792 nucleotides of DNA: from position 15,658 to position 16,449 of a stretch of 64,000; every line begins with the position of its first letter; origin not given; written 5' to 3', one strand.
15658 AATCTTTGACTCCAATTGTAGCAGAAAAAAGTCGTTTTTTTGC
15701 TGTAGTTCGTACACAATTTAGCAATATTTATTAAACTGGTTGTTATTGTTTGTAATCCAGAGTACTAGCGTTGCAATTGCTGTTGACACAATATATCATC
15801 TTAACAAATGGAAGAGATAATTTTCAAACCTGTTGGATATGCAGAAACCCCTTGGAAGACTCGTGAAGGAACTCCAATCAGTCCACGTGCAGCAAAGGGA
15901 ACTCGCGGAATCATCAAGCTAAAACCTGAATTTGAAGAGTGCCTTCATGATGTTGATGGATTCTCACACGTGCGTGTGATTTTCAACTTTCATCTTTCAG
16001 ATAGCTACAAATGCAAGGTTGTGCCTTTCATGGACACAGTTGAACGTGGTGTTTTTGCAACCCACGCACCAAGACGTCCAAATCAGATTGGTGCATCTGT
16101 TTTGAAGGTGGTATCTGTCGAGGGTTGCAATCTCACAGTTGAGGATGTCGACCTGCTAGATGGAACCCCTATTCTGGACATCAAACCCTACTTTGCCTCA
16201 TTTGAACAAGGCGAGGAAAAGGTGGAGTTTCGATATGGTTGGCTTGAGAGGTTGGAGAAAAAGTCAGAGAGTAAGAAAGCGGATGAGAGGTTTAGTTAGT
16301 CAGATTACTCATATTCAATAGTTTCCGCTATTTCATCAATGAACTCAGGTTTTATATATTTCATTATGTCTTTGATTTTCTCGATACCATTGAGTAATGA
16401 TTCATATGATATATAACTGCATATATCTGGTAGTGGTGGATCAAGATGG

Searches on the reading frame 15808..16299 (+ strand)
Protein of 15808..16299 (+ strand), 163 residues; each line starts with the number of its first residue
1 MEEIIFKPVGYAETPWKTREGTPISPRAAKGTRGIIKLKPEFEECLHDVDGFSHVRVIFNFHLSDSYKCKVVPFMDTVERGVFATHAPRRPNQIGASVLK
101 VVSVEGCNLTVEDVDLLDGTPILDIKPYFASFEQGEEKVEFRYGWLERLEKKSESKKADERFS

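Call 53: search_protein_families(library=pfam, proteins=[window:15808-16299:+], max_evalue=0.00001)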
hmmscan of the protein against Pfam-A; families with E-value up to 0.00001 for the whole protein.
window:15808-16299:+ (163 aa): 1 family
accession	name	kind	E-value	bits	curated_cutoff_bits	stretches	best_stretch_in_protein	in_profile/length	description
PF01980.22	TrmO_N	-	4.6e-35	120.8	26.8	1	21-132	1-115/116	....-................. O N-terminal domain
